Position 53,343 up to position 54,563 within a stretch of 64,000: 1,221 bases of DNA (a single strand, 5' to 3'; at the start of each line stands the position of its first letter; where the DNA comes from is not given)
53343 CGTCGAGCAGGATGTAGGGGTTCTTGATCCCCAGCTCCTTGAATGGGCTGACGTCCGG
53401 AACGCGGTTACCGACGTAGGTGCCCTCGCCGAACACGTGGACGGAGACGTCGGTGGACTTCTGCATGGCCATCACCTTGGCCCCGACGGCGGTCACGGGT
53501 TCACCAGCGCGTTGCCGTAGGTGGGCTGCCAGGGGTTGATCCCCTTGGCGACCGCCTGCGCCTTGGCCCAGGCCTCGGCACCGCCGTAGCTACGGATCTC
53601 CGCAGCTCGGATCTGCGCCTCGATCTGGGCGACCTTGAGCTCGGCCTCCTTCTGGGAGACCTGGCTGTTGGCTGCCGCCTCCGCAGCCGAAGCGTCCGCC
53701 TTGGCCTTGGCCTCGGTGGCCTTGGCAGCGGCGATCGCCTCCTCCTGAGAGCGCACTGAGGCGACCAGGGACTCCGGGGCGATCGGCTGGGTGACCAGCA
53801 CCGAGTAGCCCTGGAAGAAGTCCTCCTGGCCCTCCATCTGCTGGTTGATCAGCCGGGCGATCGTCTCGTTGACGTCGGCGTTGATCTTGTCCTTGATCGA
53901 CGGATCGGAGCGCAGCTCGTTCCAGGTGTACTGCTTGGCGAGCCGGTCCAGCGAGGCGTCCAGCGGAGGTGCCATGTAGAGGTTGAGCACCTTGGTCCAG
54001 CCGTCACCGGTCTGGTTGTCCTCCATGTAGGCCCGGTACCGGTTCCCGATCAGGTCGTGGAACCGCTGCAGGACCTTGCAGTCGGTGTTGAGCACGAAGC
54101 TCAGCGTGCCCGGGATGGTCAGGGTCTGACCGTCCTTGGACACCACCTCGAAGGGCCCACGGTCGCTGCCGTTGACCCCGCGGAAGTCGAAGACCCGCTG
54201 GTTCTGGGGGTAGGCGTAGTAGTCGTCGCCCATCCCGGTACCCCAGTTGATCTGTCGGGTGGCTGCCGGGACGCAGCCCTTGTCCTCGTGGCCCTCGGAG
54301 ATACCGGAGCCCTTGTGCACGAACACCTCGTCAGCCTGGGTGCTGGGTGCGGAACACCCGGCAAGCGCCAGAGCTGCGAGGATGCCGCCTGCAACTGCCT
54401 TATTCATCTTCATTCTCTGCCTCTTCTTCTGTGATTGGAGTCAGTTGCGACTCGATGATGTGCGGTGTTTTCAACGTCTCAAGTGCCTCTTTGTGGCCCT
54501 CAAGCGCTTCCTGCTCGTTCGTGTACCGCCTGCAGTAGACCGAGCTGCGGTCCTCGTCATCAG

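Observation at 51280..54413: Early-operon block of tiny TM peptides plus two lipoproteins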

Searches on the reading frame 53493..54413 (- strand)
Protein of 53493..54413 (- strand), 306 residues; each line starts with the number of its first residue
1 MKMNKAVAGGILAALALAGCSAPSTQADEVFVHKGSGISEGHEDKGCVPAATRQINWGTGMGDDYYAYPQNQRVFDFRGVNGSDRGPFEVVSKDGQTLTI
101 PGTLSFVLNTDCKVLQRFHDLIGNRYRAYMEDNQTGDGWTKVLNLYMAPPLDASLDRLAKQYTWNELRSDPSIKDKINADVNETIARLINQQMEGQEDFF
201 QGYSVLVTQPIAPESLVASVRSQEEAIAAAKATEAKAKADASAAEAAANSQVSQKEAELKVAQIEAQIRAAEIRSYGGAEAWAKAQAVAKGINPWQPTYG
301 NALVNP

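Call 5: search_protein_families(library=pfam, max_evalue=0.1, proteins=[window:53493-54413:-])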
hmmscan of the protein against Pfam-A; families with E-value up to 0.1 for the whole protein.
window:53493-54413:- (306 aa): 1 family
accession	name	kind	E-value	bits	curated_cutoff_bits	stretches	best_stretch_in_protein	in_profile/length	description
PF01145.31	Band_7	-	2.4e-10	41.2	23.6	1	55-241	25-176/176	SPFH domain / Band 7 family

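Call 6: search_protein_families(library=phrogs, max_evalue=0.1, proteins=[window:53493-54413:-])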
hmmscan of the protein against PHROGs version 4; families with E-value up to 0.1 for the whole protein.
window:53493-54413:- (306 aa): 1 family
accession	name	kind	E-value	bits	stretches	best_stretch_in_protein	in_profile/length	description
phrog_200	-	other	3.2e-21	76.9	1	2-272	82-319/379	lipoprotein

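Call 7: search_dna_similar(query=window:53493-54413:-, collection=phages, mode=protein, max_rows=30)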
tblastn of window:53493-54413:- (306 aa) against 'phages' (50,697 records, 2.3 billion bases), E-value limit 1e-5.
Records with a match: 118; places in all: 118; records where one place covers at least 80% of the query: 0.
Best place of each record, by identity: <60% 118.
By first word of the organism name: Mycobacterium 115; Rhodococcus 2; Corynebacterium 1.
By host as written in the record: Mycobacterium smegmatis mc2 155 70; Mycobacterium smegmatis mc#155 31; Mycobacterium smegmatis mc2155 5; Mycobacterium smegamtis mc2 155 4; Rhodococcus equi 2; Mycobacterium chelonae ATCC 35752_DMP1 2; Corynebacterium glutamicum MB001 1; Mycolicibacterium smegmatis MC2 155 1; and 2 more.
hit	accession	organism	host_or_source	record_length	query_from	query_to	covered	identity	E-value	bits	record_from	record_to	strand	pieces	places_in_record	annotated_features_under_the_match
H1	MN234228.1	Mycobacterium phage Tourach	Mycobacterium smegmatis mc2 155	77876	98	295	65%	34.0%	4e-11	69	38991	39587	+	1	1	51: hypothetical protein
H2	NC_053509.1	Mycobacterium phage Tourach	Mycobacterium smegmatis mc2 155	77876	98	295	65%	34.0%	4e-11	69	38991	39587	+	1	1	51: hypothetical protein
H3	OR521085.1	Corynebacterium phage PSonyx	Corynebacterium glutamicum MB001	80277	20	221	66%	29.7%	1e-19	95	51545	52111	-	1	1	94: band-7-like membrane protein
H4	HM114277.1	Rhodococcus phage E3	Rhodococcus equi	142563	20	220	66%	29.3%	9e-21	98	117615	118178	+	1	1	gp172: putative Band_7 superfamily protein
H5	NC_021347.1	Rhodococcus phage E3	Rhodococcus equi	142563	20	220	66%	29.3%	9e-21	98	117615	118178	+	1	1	gp172: lipoprotein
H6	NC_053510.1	Mycobacterium phage Bromden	Mycobacterium smegmatis mc2 155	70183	45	222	58%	26.9%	4e-15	82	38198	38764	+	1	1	50: lipoprotein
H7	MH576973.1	Mycobacterium phage Bromden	Mycobacterium smegmatis mc2 155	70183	45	222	58%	26.9%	4e-15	82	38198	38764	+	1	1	50: band-7-like membrane protein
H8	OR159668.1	Mycobacterium phage Aegeus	Mycobacterium chelonae ATCC 35752_DMP1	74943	46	210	54%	28.0%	2e-16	86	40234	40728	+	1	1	57: band-7-like membrane protein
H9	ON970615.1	Mycobacterium phage Baudelaire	Mycobacterium chelonae ATCC 35752_DMP1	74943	46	210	54%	28.0%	2e-16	86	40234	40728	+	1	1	57: band-7-like membrane protein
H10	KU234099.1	Mycobacterium phage MkaliMitinis3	Mycobacterium smegmatis mc2 155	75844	45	210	54%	27.6%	3e-15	82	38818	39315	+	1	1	52: hypothetical protein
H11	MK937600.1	Mycobacterium phage Wigglewiggle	Mycobacterium smegmatis mc2 155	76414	45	210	54%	27.6%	3e-15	82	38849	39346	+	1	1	52: hypothetical protein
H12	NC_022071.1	Mycobacterium phage Crossroads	Mycobacterium smegamtis mc2 155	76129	45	210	54%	27.6%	3e-15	82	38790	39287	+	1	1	52: lipoprotein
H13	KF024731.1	Mycobacterium phage Crossroads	Mycobacterium smegamtis mc2 155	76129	45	210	54%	27.6%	3e-15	82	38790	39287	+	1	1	52: hypothetical protein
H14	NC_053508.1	Mycobacterium phage GuuelaD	Mycobacterium smegmatis mc2 155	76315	45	210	54%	27.6%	3e-15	82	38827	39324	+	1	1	51: lipoprotein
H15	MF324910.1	Mycobacterium phage GuuelaD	Mycobacterium smegmatis mc2 155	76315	45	210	54%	27.6%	3e-15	82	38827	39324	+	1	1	51: band-7-like membrane protein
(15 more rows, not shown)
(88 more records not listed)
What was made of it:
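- On Phage band-7-like lipoprotein (PHROG 200): phrog_200 E=3.2e-21 over residues 2-272 (call 6). tblastn finds 118 phage records, several annotated as band-7-like membrane protein or lipoprotein, at 27-34% identity (call 7).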

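Call 15: find_encoding_contigs(protein=window:53493-54413:-, flank=10000, max_places=6)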
Protein window:53493-54413:- (306 aa): 14 contigs read that carry it; 6 places shown.
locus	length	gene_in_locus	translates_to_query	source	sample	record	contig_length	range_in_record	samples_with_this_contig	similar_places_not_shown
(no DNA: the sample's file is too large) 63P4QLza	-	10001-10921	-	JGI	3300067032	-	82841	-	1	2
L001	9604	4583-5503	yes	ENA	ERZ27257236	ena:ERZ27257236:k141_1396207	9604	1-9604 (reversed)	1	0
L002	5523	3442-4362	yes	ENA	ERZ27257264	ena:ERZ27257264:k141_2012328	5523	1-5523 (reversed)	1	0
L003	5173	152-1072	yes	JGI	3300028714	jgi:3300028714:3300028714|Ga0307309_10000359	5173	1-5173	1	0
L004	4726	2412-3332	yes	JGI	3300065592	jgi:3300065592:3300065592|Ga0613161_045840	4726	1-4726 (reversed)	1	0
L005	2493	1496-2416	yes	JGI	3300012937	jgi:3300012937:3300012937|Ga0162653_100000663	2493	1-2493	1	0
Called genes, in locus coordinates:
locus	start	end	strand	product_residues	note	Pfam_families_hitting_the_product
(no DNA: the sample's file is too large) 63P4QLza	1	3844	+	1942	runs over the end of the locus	PF20155:TMP_3, PF01464:SLT (weak)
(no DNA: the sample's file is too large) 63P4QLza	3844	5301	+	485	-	-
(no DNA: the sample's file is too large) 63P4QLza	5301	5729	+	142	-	PF23140:Gp80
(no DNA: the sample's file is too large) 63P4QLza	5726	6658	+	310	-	-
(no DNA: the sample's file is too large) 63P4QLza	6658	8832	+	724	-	-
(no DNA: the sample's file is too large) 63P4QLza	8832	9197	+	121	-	PF23140:Gp80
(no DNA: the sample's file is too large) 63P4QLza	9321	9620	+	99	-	-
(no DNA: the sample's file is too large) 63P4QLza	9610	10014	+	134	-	-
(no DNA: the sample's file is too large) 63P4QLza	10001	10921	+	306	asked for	PF01145:Band_7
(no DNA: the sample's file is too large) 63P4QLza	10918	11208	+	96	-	-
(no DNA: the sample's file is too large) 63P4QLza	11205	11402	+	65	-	-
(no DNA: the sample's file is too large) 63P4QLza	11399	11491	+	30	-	-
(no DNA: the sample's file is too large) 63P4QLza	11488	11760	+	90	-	-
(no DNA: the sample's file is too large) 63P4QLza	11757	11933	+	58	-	-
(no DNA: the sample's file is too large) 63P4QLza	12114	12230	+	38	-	-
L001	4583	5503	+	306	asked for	PF01145:Band_7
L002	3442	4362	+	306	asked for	PF01145:Band_7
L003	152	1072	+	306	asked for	PF01145:Band_7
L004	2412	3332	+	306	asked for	PF01145:Band_7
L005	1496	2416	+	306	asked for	PF01145:Band_7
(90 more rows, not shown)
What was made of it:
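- Checked: Independent gene callers on other assemblies of the same phage called the same tiny ORFs (call 15).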

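Call 16: find_homologous_proteins(query=window:53493-54413:-)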
Query window:53493-54413:- (306 aa): 76 proteins with E <= 0.001 among 8000 candidates.
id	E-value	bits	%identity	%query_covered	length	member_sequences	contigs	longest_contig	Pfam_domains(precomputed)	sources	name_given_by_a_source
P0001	1.3e-199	679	100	100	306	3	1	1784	PF01145.32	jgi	jgi:hypothetical protein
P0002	1.1e-170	585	88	94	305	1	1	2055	PF01145.32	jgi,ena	-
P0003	5.3e-167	572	85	96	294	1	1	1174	PF01145.32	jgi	jgi:hypothetical protein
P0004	2.0e-166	571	85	96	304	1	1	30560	PF01145.32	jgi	jgi:hypothetical protein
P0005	6.1e-166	569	85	96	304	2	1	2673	PF01145.32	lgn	-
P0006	1.0e-165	568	85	97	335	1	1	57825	PF01145.32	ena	-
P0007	1.9e-164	564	84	96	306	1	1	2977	PF01145.32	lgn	-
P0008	2.2e-163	561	83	94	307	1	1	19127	-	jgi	-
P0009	4.2e-159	547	79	99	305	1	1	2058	PF01145.32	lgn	-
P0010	4.5e-158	543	81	96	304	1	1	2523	PF01145.32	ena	-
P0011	3.0e-150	517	76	99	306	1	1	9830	PF01145.32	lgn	-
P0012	3.2e-150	517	77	99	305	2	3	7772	PF01145.32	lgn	-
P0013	1.4e-145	502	76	96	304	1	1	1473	-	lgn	-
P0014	8.2e-145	500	75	94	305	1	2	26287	-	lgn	-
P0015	1.2e-140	486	75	94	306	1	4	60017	PF01145.32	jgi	jgi:regulator of protease activity HflC (stomatin/prohibitin superfamily)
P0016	2.0e-135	469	71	99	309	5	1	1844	PF01145.32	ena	-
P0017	8.7e-130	450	67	99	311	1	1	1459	PF01145.32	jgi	jgi:hypothetical protein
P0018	3.4e-121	422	60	99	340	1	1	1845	PF01145.32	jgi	jgi:hypothetical protein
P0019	4.3e-118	412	61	100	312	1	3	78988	-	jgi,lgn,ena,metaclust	jgi:hypothetical protein|metaclust:\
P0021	2.0e-117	410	58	99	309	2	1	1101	PF01145.32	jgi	jgi:hypothetical protein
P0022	8.0e-117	408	62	99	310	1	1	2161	PF01145.32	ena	-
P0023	6.0e-116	405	62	97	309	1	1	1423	PF01145.32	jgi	jgi:regulator of protease activity HflC (stomatin/prohibitin superfamily)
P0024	8.0e-115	401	61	95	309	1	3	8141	PF01145.32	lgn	-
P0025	1.2e-113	397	59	98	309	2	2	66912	PF01145.32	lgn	-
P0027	1.3e-112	394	62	94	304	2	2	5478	PF01145.32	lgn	-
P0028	3.4e-112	393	59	98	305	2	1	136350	PF01145.32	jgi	jgi:hypothetical protein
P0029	3.7e-111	389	60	96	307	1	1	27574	PF01145.32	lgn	-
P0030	4.2e-111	389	59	100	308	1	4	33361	PF01145.32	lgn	-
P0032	3.3e-110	386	61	95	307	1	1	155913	PF01145.32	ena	-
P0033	4.6e-108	379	58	99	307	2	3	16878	PF01145.32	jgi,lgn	-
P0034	4.9e-108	379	59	100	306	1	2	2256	PF01145.32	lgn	-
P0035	2.8e-107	376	59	96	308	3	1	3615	PF01145.32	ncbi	-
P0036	7.6e-107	375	58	99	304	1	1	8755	PF01145.32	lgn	-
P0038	3.7e-106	373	57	100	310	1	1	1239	PF01145.32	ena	-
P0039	8.0e-106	372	55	99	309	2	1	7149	PF01145.32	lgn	-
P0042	5.6e-105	369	58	99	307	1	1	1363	PF01145.32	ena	-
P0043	1.2e-104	368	60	95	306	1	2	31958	PF01145.32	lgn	-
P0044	1.8e-104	367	57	94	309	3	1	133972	PF01145.32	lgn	-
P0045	1.5e-103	364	55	100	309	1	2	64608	PF01145.32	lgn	-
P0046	7.0e-103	362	57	95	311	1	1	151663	PF01145.32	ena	-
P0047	4.0e-102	360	56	98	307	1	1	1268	PF01145.32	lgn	-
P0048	4.2e-102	359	56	92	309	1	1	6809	PF01145.32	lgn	-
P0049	9.6e-102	358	57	94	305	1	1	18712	PF01145.32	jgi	jgi:hypothetical protein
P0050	2.0e-100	354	56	98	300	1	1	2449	PF01145.32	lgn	-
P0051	2.7e-100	354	55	97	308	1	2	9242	PF01145.32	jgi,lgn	jgi:hypothetical protein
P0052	3.7e-100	353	57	95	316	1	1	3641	PF01145.32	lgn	-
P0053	1.6e-98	348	56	98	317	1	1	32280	PF01145.32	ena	-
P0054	1.0e-97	345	55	96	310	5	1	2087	PF01145.32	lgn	-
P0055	1.1e-97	345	55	95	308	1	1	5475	PF01145.32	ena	-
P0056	2.0e-97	344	55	92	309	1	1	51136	PF01145.32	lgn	-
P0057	5.2e-97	343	56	93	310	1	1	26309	PF01145.32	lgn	-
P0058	5.1e-96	339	54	98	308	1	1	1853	PF01145.32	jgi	jgi:regulator of protease activity HflC (stomatin/prohibitin superfamily)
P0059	5.6e-96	339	55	97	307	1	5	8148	PF01145.32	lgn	-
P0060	8.4e-96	339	55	92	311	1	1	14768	PF01145.32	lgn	-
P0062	1.3e-94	335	55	94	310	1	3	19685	PF01145.32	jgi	jgi:hypothetical protein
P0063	1.7e-94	335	53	100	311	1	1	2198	PF01145.32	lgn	-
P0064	1.3e-93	332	55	94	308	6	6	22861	PF01145.32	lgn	-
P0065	6.2e-93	329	54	92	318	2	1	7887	PF01145.32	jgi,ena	-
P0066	1.1e-92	329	52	100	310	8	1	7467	PF01145.32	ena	-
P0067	1.9e-91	324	52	95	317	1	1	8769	PF01145.32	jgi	jgi:hypothetical protein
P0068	1.0e-88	316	52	98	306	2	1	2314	PF01145.32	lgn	-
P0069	7.7e-88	313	51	99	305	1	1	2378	PF01145.32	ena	-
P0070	1.2e-87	312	51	99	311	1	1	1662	PF01145.32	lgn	-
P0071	4.7e-87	310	50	100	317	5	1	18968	PF01145.32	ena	-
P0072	2.7e-84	301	54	94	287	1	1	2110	PF01145.32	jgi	jgi:hypothetical protein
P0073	6.2e-84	300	51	98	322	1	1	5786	PF01145.32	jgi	jgi:hypothetical protein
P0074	8.4e-74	267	56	73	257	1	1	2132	PF01145.32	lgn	-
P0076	3.4e-66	242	46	91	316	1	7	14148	PF01145.32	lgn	-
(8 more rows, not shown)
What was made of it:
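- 53493..54413 (-): g3, 306-aa lipoprotein of the SPFH/Band_7 family: signal peptide plus lipobox LAGC, SPFH1/2, 62-residue coiled-coil helix, conserved C-terminal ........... 76 homologue clusters (call 16).
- On SPFH / Band_7 (Pfam PF01145): Most homologues carry a precomputed PF01145 hit (call 16).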

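Call 18: find_encoding_contigs(protein=P0019, flank=8000, max_places=2)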
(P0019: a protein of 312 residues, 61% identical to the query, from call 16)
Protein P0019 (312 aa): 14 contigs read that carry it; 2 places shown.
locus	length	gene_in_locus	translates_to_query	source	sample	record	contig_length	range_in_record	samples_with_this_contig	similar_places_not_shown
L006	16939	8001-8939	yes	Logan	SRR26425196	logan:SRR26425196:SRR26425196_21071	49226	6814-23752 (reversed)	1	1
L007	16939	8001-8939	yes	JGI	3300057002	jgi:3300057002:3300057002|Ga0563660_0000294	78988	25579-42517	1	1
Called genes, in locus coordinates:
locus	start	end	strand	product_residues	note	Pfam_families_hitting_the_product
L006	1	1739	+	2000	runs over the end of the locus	PF10145:PhageMin_Tail, PF20155:TMP_3 (weak), PF01464:SLT (weak)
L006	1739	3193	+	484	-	-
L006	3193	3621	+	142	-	PF23140:Gp80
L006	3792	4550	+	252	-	-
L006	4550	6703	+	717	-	-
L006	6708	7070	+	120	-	PF23140:Gp80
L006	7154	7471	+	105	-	-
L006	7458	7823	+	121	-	-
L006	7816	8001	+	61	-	-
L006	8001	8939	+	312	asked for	-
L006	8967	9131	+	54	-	-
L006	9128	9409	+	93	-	-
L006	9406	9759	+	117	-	-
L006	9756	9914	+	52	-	-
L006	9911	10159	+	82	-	-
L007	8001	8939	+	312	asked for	-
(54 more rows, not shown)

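Call 19: find_encoding_contigs(protein=P0015, flank=8000, max_places=2)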
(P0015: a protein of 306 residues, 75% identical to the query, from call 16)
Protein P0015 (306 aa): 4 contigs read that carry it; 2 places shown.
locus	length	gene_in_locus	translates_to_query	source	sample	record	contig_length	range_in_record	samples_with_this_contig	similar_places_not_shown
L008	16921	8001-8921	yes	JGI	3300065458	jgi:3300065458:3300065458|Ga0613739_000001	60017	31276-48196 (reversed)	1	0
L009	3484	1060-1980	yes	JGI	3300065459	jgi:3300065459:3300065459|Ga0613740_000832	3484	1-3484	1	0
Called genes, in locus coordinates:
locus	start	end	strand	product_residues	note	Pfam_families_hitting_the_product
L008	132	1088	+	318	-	-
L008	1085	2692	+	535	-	PF13481:AAA_25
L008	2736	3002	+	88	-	-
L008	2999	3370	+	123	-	-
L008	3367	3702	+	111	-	-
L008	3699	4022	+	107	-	-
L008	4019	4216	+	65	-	-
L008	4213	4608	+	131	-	-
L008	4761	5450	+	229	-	PF04404:ERF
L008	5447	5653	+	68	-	-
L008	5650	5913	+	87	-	-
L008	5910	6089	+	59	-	-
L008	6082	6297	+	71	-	-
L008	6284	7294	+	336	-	PF12705:PDDEXK_1 (faint)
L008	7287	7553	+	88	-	-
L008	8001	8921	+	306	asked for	PF01145:Band_7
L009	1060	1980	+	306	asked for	PF01145:Band_7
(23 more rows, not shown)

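Call 20: find_encoding_contigs(protein=P0032, flank=8000, max_places=2)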
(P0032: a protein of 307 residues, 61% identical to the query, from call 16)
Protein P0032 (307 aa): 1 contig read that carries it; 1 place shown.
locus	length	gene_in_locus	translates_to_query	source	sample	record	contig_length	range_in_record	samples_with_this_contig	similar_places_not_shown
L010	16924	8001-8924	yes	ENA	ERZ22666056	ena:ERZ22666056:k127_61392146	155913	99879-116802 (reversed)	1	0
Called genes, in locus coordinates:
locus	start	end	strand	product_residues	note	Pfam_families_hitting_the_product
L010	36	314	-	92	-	-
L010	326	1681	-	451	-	-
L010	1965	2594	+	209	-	-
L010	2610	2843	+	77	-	-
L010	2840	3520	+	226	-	PF00149:Metallophos, PF12850:Metallophos_2 (weak)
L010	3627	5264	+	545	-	PF05731:TROVE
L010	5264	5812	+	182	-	PF02945:Endonuclease_7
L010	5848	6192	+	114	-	PF19905:DUF6378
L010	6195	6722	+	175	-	-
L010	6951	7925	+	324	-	PF13692:Glyco_trans_1_4 (weak)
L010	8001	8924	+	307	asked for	PF01145:Band_7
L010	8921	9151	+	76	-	-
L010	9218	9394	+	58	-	-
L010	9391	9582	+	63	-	-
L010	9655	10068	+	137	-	-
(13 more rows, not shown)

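Call 22: find_related_loci(query=A1, collection=viral_contigs, flank=7000)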
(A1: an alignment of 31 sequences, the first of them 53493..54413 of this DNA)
Query A1 (306 aa) in viral_contigs; peptide patterns used: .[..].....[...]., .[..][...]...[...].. (x = any residue, [..] = any of these).
22 stretches matched a pattern; 2 encode a relative of the query (tblastn E <= 1e-3); 2 distinct loci.
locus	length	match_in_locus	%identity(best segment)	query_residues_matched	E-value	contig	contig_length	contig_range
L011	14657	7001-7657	32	84-299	2e-21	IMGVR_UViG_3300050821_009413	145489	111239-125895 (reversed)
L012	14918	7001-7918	52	2-306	3e-94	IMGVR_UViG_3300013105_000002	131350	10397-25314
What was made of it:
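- Tried and rejected: IMG/VR yielded only 2 related loci (call 22).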

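Call 23: find_related_loci(query=A1, collection=metagenome_contigs, flank=7000)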
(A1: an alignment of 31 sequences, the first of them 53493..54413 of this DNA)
Query A1 (306 aa) in metagenome_contigs; peptide patterns used: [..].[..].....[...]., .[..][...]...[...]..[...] (x = any residue, [..] = any of these).
152 stretches matched a pattern; 41 encode a relative of the query (tblastn E <= 1e-3); 41 distinct loci.
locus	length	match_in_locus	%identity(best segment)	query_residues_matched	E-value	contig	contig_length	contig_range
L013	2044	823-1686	88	19-306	1e-173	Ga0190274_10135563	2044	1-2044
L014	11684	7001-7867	83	18-306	4e-156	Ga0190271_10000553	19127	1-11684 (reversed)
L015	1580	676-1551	76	13-304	4e-164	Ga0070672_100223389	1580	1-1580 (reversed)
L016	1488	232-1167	61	1-306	3e-125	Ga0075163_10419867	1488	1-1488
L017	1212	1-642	76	93-306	2e-104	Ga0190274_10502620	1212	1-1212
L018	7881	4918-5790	54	25-305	2e-91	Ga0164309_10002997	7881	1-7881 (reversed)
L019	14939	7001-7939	48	6-306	1e-83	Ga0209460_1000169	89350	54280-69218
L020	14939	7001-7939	48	6-306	1e-83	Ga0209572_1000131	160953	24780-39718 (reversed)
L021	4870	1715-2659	47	7-306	2e-81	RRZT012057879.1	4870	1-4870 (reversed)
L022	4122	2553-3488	47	10-306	9e-81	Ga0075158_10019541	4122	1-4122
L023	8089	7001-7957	46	3-306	1e-80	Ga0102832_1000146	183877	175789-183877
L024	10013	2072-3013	47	7-306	1e-79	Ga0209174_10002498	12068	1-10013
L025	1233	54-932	54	20-304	8e-85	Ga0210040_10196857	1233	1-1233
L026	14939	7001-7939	47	3-300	3e-77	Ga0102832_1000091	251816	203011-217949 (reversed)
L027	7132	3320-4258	47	3-300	2e-77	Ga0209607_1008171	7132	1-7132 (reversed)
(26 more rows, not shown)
